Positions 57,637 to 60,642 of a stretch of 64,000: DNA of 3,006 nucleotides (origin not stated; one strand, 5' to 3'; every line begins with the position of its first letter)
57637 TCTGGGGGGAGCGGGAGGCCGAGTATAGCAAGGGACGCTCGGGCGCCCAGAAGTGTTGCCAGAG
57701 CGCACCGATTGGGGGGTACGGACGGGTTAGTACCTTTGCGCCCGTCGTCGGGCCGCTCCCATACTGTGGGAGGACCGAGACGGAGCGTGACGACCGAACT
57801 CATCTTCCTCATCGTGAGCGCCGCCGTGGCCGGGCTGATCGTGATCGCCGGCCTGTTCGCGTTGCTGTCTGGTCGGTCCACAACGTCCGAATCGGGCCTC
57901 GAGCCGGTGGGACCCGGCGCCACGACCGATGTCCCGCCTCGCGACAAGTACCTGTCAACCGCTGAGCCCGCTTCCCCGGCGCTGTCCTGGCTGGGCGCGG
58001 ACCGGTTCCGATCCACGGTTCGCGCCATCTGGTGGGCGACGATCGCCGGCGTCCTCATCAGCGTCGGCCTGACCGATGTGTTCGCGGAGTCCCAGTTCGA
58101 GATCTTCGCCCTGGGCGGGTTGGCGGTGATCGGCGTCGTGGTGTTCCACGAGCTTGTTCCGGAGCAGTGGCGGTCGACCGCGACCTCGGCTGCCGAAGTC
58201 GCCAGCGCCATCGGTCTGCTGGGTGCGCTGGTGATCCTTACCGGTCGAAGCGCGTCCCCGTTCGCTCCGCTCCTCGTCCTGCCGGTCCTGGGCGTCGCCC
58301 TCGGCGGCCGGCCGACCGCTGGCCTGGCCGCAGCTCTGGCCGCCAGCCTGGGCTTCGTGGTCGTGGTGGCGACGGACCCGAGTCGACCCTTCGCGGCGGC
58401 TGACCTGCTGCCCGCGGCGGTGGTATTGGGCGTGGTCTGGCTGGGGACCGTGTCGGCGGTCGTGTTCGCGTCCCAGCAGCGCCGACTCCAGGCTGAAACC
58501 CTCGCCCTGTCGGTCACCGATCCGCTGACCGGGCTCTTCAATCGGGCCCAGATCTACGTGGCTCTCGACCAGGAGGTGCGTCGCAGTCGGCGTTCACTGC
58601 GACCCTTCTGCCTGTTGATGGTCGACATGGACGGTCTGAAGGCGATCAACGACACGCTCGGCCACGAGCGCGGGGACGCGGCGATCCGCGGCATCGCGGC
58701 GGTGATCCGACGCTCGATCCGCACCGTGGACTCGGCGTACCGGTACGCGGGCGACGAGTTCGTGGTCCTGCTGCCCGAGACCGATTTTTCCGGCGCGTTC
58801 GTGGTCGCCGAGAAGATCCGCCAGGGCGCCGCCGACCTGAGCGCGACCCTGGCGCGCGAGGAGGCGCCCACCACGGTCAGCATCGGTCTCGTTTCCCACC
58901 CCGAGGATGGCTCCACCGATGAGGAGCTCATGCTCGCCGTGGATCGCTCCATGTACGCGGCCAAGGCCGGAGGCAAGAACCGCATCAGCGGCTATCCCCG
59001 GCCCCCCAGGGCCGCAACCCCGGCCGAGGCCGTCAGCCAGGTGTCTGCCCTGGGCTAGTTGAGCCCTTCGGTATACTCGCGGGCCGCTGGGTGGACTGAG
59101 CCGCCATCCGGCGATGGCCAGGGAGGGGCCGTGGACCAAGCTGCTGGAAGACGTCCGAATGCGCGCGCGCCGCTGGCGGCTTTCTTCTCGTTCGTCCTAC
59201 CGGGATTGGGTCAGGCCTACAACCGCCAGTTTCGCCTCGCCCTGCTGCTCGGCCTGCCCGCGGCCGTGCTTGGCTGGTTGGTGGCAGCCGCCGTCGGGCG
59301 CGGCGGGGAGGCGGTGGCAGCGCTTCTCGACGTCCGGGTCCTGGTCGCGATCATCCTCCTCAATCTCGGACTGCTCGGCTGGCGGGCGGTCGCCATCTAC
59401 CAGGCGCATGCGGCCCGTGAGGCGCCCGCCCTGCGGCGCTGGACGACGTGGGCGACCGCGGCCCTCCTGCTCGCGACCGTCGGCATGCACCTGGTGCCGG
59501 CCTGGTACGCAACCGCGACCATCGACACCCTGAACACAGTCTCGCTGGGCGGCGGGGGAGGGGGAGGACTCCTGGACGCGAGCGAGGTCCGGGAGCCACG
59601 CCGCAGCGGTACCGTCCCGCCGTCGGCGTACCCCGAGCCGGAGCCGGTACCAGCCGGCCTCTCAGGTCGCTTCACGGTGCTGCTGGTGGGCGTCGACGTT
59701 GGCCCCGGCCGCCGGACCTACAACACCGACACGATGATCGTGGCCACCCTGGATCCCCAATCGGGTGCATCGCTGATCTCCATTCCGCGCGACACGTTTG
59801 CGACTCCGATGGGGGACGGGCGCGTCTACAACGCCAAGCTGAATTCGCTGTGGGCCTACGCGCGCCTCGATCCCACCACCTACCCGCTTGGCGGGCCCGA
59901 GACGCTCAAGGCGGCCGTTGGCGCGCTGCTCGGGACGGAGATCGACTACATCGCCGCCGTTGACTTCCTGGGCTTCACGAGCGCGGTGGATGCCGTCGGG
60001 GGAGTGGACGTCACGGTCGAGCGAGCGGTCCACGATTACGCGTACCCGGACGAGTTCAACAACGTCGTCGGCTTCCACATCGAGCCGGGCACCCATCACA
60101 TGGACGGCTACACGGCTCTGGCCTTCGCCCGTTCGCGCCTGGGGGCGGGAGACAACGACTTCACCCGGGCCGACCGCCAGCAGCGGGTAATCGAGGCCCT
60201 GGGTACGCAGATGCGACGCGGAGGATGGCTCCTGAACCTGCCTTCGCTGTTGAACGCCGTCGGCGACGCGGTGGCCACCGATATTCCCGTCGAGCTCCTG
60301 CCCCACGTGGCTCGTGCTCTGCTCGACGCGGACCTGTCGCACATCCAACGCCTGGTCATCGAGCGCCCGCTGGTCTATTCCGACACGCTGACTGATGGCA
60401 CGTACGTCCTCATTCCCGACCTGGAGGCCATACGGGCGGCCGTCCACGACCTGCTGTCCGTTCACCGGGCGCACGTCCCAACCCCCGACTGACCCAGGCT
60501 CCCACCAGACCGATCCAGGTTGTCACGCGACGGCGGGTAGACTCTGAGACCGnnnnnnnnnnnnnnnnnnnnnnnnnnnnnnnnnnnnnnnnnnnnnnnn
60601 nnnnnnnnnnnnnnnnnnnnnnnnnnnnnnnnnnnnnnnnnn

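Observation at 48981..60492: Envelope glycopolymer locus: GT2, GT4, initiating transferase, Wzy-like polymerase and two LCP ligases with a GGDEF cyclase wedged between the LCP paralogs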

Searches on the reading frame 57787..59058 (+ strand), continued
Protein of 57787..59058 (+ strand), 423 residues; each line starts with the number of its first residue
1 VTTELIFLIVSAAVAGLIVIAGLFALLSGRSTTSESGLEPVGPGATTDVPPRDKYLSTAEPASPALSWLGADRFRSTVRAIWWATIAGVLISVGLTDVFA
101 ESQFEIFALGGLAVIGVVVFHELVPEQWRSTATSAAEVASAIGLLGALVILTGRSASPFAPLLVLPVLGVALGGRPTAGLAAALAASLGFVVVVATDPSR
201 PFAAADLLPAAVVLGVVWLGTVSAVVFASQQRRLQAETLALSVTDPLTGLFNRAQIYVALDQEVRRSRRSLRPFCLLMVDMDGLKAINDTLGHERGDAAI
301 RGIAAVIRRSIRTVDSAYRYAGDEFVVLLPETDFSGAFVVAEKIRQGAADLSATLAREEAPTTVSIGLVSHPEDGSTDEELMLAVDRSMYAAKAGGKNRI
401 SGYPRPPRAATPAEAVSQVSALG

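Call 52: fold_search(model_id=the predicted structure, library=pdb)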
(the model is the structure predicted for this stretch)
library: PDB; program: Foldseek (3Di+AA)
matches with E <= 10: 698; with E <= 0.001: 100
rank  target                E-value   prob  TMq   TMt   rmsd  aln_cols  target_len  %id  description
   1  8wcn_A                1.7e-11  1.00  0.34  0.37  10.7       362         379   22  Cryo-EM structure of PAO1-ImcA with GMPCPP (released 2024-03-13)
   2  5llw_B                2.4e-11  1.00  0.35  0.22   8.6       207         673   26  Bacteriophytochrome activated diguanylyl cyclase from Idiomarina species A28L (released 2017-03-15)
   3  5llx_B                5.4e-11  1.00  0.35  0.23   8.1       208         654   25  Bacteriophytochrome activated diguanylyl cyclase from Idiomarina species A28L with GTP bound (released 2017-03-15)
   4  6et7_A                6.0e-11  1.00  0.36  0.24  11.1       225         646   23  Activated heterodimer of the bacteriophytochrome regulated diguanylyl cyclase variant - S505V A526V - from Idiomarina  (released 2018-06-13)
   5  3i5c_A                8.6e-11  1.00  0.35  0.71   4.5       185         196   34  Crystal structure of a fusion protein containing the leucine zipper of GCN4 and the GGDEF domain of WspR from Pseudomo (released 2009-08-18)
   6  3bre_B                8.6e-11  1.00  0.36  0.46  17.0       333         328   25  Crystal Structure of P.aeruginosa PA3702 (released 2008-04-01)
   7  5llw_A                1.0e-10  1.00  0.35  0.23   7.5       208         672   25  Bacteriophytochrome activated diguanylyl cyclase from Idiomarina species A28L (released 2017-03-15)
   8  8wcn_B                1.0e-10  1.00  0.35  0.38  10.6       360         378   22  Cryo-EM structure of PAO1-ImcA with GMPCPP (released 2024-03-13)
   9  5llx_A                1.2e-10  1.00  0.35  0.23   7.8       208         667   25  Bacteriophytochrome activated diguanylyl cyclase from Idiomarina species A28L with GTP bound (released 2017-03-15)
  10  3i5c_B                1.6e-10  1.00  0.35  0.72   4.9       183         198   35  Crystal structure of a fusion protein containing the leucine zipper of GCN4 and the GGDEF domain of WspR from Pseudomo (released 2009-08-18)
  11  6et7_B                1.8e-10  1.00  0.35  0.24   7.7       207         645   26  Activated heterodimer of the bacteriophytochrome regulated diguanylyl cyclase variant - S505V A526V - from Idiomarina  (released 2018-06-13)
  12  3ign                  4.9e-10  1.00  0.35  0.85   2.9       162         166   40  Crystal Structure of the GGDEF domain from Marinobacter aquaeolei diguanylate cyclase complexed with c-di-GMP - Northeas (released 2009-08-11)
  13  3icl_B                5.7e-10  1.00  0.30  0.76   3.3       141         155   38  X-Ray Structure of Protein (EAL/GGDEF domain protein) from M.capsulatus, Northeast Structural Genomics Consortium Targ (released 2009-08-04)
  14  3i5b_B                7.8e-10  1.00  0.32  0.76   2.7       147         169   39  Crystal structure of the isolated GGDEF domain of WpsR from Pseudomonas aeruginosa (released 2009-08-18)
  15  7e6g_A                7.8e-10  1.00  0.36  0.56  26.6       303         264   23  Crystal structure of diguanylate cyclase SiaD in complex with its activator SiaC from Pseudomonas aeruginosa (released 2021-09-22)
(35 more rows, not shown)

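Call 65: search_protein_families(library=pfam, proteins=[L016:7068-8132:+, L020:6939-8165:+, L008:7050-8156:+, L008:3994-6987:+, L021:7337-8302:+, L021:6594-7364:-, L021:5250-6425:+, L014:4481-5326:+, L014:1916-4477:+], max_evalue=0.001)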
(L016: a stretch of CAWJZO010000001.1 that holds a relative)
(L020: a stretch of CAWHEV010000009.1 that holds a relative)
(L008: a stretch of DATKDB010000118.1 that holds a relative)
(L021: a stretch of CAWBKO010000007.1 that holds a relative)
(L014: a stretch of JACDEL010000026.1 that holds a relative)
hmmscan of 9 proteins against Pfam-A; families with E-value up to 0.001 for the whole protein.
L016:7068-8132:+ (355 aa): 1 family
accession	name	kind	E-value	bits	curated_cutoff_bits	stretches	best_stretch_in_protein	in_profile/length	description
PF00953.26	Glycos_transf_4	-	1.5e-38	132.8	27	1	121-273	3-159/160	Glycosyl transferase family 4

L020:6939-8165:+ (409 aa): 1 family
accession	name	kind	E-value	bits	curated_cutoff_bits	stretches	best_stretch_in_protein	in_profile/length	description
PF00953.26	Glycos_transf_4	-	1.6e-38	132.6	27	1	175-327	3-159/160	Glycosyl transferase family 4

L008:7050-8156:+ (369 aa): 1 family
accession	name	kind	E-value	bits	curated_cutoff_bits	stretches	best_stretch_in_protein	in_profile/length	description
PF00953.26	Glycos_transf_4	-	5.6e-36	124.4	27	1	135-287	3-159/160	Glycosyl transferase family 4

L008:3994-6987:+ (998 aa): 4 families
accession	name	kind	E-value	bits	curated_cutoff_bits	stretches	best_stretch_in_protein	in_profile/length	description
PF00082.27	Peptidase_S8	-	9.2e-59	199.5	21.8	1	194-444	5-288/288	Subtilase family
PF04122.17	CW_binding_2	-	3e-57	191.5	24.9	3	901-989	1-72/73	Cell wall binding domain 2 (CWB2)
PF13205.12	Big_5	-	1.6e-15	58.2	23.6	1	593-694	1-105/105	Bacterial Ig-like domain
PF22148.1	Fervidolysin_NPro-like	-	0.00014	22.6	21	1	80-149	12-81/81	Fervidolysin N-terminal prodomain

L021:7337-8302:+ (322 aa): 1 family
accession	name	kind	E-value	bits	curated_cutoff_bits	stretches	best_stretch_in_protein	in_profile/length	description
PF00953.26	Glycos_transf_4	-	3.9e-39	134.6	27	1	87-240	2-159/160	Glycosyl transferase family 4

L021:6594-7364:- (257 aa): 1 family
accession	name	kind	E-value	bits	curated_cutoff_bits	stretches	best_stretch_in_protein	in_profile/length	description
PF01872.23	RibD_C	-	1.4e-23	84.2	24.1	1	57-241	2-197/197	RibD C-terminal domain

L021:5250-6425:+ (392 aa): 5 families
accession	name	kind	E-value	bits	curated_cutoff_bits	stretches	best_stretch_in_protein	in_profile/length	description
PF13692.12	Glyco_trans_1_4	-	7.7e-23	81.8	27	1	210-353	3-142/142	Glycosyl transferases group 1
PF00534.26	Glycos_transf_1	-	1.5e-18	67.4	26.4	1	206-366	13-171/172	Glycosyl transferases group 1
PF13524.12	Glyco_trans_1_2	-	3.5e-13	50.1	25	1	237-369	15-130/144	Glycosyl transferase-like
PF13439.12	Glyco_transf_4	-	5e-09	36.8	28.5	1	71-187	52-165/170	Glycosyltransferase Family 4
PF13579.12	Glyco_trans_4_4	-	7.3e-08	33.3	29.7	1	76-186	56-157/158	Glycosyl transferase 4-like domain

L014:4481-5326:+ (282 aa): 2 families
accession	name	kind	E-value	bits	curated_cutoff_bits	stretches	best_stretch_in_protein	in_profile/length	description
PF01138.27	RNase_PH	-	4.3e-27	95.5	25.5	1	55-185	1-127/130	3' exoribonuclease family, domain 1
PF03725.20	RNase_PH_C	-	9.5e-13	48.3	20.8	1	199-263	3-66/67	3' exoribonuclease family, domain 2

L014:1916-4477:+ (854 aa): 4 families
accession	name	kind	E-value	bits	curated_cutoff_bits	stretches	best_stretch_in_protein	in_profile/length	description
PF00704.34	Glyco_hydro_18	-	1.1e-30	107.8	29.6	1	220-482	60-317/317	Glycosyl hydrolases family 18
PF08239.17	SH3_3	-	6e-08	33.2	27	1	607-669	1-51/54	Bacterial SH3 domain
PF03644.19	Glyco_hydro_85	-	0.00015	21.8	22.2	0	214-391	41-209/302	Glycosyl hydrolase family 85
PF00041.27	fn3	-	0.00028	21.5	25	0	506-583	5-76/84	Fibronectin type III domain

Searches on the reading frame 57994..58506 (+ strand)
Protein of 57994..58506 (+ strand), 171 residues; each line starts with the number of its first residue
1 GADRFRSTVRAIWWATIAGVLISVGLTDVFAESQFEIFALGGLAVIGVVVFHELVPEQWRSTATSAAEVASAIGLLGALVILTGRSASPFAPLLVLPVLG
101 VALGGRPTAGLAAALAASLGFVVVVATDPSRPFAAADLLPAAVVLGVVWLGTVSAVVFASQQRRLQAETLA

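Call 53: find_homologous_proteins(query=window:57994-58506:+, max_evalue=0.001)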
Query window:57994-58506:+ (171 aa): 7 proteins with E <= 0.001 among 8000 candidates.
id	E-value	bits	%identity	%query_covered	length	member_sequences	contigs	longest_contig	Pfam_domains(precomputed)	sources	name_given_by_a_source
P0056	6.0e-80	285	87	99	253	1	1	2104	-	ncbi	ncbi:MAG: hypothetical protein ACRDFR_07400, partial [Candidatus Limnocylindria bacterium]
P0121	1.1e-61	226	72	93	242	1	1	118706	PF00990.27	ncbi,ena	-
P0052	2.3e-41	160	87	60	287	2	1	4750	PF00990.27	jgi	jgi:diguanylate cyclase (GGDEF)-like protein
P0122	4.0e-39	152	75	56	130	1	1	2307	-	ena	-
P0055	3.4e-21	94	74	44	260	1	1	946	PF00990.27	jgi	jgi:diguanylate cyclase (GGDEF)-like protein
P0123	6.6e-12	64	81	27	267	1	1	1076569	PF00990.27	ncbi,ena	-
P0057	5.4e-10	58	70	35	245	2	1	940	PF00990.27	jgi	jgi:diguanylate cyclase (GGDEF)-like protein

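Call 58: search_protein_representatives(protein=window:57994-58506:+)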
Query: 171 residues. Proteins with E-value up to 0.001 (for the whole library): 33; up to 1e-10: 15; up to 1e-30: 1. The best 33 are listed.
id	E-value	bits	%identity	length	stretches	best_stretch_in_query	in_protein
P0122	1.3e-39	152.4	73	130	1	1-98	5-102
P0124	1.6e-28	116.3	42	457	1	5-169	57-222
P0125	2.6e-25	105.9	47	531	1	6-165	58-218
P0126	1.2e-23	100.5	43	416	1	4-167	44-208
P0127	4.5e-23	98.6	45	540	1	6-167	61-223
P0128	1.3e-22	97.1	39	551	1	6-168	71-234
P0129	8.8e-21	91.2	42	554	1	8-165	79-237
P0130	3.5e-20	89.2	40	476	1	4-167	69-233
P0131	4.0e-19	85.8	42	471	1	5-171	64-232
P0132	2.4e-18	83.3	37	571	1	6-170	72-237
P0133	2.0e-16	77.0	75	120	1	1-52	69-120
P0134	2.2e-15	73.6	44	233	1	30-167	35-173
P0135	1.1e-13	68.1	40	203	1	12-130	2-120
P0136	4.1e-13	66.3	45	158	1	6-96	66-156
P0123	2.1e-12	64.0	83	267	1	125-170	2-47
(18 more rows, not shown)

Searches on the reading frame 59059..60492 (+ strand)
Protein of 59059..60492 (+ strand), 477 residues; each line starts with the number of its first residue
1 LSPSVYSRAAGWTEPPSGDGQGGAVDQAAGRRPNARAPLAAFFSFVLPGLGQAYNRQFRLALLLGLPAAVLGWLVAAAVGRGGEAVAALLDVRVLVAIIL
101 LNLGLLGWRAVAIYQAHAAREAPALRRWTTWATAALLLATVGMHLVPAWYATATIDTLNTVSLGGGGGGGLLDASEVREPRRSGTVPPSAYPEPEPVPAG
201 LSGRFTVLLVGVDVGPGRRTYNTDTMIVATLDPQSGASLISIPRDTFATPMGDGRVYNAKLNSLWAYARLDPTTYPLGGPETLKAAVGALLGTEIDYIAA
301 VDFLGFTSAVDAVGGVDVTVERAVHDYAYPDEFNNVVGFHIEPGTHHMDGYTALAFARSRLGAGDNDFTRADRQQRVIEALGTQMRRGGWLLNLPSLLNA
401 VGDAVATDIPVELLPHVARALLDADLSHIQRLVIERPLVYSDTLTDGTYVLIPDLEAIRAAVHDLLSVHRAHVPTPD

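Call 7: search_protein_families(library=pfam, proteins=[window:59059-60492:+], max_evalue=0.01)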
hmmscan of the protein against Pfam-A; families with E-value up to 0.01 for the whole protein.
window:59059-60492:+ (477 aa): 2 families
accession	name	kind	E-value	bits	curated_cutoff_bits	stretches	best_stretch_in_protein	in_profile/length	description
PF03816.19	LytR_cpsA_psr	-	1e-33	117.1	24.6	1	222-386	1-149/150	LytR_cpsA_psr family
PF18935.5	DUF5683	-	0.00033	21.1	26.7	1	39-64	7-33/151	Family of unknown function (DUF5683)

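Call 43: search_solved_structures(query=window:59131-60492:+, max_evalue=0.001, show_alignments=2)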
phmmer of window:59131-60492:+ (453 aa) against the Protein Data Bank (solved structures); distinct sequences matched with E-value up to 0.001: 18.
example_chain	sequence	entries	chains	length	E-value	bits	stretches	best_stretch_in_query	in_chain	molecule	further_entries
3owq_A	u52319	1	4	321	2.4e-18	69.6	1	180-433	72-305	Lin1025 protein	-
3nxh_A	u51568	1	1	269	3.2e-18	69.2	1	181-387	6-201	transcriptional regulator yvhJ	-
6uf3_A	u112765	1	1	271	3.3e-18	69.2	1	181-387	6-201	Polyisoprenyl-teichoic acid--peptidoglycan teichoic acid transferase TagV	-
3nro_A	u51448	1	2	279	5.5e-18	68.4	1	180-432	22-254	Lmo1026 protein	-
3okz_A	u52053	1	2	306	7.3e-18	68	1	180-411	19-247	Putative uncharacterized protein gbs0355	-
8qty_A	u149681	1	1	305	2.7e-17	66.1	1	180-387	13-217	Biofilm regulatory protein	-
9cy9_A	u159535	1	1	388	9.6e-17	64.3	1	180-389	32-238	Biofilm regulatory protein A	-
6uex_A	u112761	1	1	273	3.1e-15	59.4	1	175-389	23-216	Regulatory protein MsrR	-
2xxp_A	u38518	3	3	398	6.7e-15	58.3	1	179-400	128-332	CPS2A | CPS2A, Integral membrane regulatory protein Wzg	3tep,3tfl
4de8_A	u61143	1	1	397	3.9e-14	55.7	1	179-400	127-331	Cps2A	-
2xxq_A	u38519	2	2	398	4e-14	55.7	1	179-400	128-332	CPS2A | Cps2A, Integral membrane regulatory protein Wzg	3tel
3qfi_A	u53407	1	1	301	8.2e-13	51.4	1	180-421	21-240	Transcriptional regulator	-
6uf6_A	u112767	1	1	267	3.8e-12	49.2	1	180-361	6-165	Polyisoprenyl-teichoic acid--peptidoglycan teichoic acid transferase TagU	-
6uf5_A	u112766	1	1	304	5.4e-11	45.4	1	179-361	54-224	Polyisoprenyl-teichoic acid--peptidoglycan teichoic acid transferase TagT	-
3mej_A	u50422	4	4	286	7.5e-11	44.9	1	180-361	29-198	transcriptional regulator ywtF | Putative transcriptional regulator ywtF | Polyisoprenyl-teichoic acid--peptidoglycan teichoic acid transferase TagT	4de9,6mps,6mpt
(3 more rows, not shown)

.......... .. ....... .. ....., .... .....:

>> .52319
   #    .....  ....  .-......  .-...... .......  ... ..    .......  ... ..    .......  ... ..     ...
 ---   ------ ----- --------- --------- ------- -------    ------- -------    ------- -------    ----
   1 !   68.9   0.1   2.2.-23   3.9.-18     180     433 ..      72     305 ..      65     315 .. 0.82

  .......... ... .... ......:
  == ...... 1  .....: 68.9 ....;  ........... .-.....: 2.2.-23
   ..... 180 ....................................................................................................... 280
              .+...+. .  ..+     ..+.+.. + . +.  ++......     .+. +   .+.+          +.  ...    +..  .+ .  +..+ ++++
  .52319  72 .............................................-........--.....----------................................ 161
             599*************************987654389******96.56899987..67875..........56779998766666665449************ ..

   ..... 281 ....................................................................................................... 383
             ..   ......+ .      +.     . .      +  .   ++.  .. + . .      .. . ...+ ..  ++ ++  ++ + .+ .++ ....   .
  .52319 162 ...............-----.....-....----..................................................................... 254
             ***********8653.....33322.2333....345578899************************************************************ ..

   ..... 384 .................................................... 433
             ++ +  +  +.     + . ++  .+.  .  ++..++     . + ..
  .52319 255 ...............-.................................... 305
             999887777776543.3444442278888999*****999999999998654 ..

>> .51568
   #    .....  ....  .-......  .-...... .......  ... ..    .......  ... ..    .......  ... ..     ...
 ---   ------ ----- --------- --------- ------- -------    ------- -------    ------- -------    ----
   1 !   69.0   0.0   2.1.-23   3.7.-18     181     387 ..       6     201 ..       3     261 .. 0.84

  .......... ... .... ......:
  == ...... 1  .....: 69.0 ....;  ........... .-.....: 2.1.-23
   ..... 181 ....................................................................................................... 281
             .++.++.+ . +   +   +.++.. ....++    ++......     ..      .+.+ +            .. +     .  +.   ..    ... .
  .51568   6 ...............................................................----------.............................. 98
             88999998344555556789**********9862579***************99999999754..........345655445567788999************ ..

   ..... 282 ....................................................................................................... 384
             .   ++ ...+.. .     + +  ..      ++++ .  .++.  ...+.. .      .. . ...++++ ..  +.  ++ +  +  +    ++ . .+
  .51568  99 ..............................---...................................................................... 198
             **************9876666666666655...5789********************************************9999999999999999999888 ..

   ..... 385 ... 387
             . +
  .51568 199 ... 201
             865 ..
